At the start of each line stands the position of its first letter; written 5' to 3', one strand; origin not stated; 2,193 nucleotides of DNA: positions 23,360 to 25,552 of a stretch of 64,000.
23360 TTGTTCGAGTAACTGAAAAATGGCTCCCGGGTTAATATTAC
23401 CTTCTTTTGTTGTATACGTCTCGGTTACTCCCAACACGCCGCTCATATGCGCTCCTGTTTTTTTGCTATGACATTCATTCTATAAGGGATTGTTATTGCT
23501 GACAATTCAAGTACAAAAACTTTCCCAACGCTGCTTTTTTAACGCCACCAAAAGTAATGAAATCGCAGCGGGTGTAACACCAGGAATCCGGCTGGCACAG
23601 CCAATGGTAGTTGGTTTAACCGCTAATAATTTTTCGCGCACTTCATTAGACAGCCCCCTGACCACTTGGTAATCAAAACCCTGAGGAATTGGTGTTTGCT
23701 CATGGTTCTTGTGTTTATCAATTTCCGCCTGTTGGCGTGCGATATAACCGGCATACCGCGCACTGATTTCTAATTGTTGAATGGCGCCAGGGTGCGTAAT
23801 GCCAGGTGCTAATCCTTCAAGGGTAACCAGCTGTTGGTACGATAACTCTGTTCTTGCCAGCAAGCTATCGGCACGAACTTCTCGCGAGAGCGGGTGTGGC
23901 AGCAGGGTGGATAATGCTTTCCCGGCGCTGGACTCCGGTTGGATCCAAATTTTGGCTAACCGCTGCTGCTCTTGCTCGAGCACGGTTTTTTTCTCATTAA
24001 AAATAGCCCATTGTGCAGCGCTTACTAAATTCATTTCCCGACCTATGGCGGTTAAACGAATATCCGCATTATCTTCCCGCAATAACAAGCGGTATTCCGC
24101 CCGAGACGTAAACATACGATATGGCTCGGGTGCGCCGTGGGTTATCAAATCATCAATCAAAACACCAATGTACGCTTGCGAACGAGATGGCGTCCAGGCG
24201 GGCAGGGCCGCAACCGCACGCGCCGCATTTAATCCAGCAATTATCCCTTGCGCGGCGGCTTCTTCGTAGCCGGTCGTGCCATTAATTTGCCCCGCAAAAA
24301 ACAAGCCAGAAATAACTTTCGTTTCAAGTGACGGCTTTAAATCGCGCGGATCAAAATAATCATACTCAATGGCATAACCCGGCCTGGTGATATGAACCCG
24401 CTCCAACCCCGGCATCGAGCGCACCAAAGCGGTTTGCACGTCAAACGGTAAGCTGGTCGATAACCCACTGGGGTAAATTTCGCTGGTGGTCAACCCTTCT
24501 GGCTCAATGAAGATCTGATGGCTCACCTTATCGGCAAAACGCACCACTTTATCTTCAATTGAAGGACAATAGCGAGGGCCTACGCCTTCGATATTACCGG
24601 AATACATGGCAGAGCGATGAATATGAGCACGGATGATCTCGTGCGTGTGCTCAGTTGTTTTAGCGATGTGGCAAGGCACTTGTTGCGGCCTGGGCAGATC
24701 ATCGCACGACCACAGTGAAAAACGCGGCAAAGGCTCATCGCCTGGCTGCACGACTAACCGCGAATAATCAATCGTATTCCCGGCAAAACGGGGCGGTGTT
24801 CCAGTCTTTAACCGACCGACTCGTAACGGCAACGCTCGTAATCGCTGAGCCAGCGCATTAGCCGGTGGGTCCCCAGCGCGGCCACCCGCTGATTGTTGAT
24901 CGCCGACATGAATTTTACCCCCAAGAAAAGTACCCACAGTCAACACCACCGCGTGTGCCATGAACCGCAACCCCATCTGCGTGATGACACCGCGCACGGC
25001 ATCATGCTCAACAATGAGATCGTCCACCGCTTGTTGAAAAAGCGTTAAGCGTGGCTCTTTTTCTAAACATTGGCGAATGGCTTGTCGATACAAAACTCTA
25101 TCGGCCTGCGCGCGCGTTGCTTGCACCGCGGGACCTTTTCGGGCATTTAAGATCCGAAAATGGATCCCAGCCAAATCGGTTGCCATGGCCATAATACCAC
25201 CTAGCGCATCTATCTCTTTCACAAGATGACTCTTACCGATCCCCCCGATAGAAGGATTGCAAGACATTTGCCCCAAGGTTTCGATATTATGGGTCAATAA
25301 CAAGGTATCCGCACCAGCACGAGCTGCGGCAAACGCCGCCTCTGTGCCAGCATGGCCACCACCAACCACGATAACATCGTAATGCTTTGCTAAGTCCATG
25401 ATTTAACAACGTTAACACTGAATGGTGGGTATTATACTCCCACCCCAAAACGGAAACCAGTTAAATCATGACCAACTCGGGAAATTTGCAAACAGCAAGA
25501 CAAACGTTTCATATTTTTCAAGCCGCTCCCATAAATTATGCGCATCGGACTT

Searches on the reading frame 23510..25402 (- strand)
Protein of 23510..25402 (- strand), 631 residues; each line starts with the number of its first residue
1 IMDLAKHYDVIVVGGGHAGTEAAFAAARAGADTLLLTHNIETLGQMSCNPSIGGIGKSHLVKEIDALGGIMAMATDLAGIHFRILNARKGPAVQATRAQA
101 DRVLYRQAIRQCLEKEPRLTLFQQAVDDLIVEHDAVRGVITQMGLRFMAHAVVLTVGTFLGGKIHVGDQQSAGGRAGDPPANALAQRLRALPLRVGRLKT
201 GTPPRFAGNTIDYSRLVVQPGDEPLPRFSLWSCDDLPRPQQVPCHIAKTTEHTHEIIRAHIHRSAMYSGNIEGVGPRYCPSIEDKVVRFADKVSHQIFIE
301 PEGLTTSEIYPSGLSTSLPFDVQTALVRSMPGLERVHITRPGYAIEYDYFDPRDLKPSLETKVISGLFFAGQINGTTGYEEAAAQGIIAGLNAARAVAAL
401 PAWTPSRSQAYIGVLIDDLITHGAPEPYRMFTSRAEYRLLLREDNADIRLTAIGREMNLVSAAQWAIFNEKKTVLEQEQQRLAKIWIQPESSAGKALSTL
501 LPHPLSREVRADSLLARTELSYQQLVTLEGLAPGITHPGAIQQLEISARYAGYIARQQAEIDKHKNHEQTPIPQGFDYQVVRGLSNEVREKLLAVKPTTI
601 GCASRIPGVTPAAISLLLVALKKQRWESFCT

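Call 64: search_protein_families(library=pfam, proteins=[window:23510-25402:-])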
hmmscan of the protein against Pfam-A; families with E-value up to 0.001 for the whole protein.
window:23510-25402:- (631 aa): 9 families
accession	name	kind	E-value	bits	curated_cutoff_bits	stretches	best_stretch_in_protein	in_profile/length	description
PF01134.28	GIDA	-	4.6e-166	553.2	22.1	1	9-398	1-388/391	Glucose inhibited division protein A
PF13932.14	SAM_GIDA_C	-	3.8e-23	81.5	27.1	1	563-618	2-57/57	tRNA modifying enzyme MnmG/GidA C-terminal helical bundle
PF21680.2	GIDA_C_1st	-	2.1e-17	64.1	24.7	1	463-558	2-96/96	tRNA modifying enzyme MnmG/GidA C-terminal helical domain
PF12831.13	FAD_oxidored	-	6.7e-09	36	27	1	9-143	1-128/416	FAD dependent oxidoreductase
PF00890.30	FAD_binding_2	-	1.2e-06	28.5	20.4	1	9-39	1-31/414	FAD binding domain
PF07992.20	Pyr_redox_2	-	2.8e-05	24.1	26.1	1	8-37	1-30/291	Pyridine nucleotide-disulphide oxidoreductase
PF03486.20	HI0933_like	-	0.00054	19.9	50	0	9-41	2-34/244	HI0933-like protein Rossmann domain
PF01946.23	Thi4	-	0.00058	19.6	26.2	0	7-151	17-147/235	Thi4 family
PF01262.27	AlaDh_PNT_C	-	0.00063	19.7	23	0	9-46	30-67/214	Alanine dehydrogenase/PNT, C-terminal domain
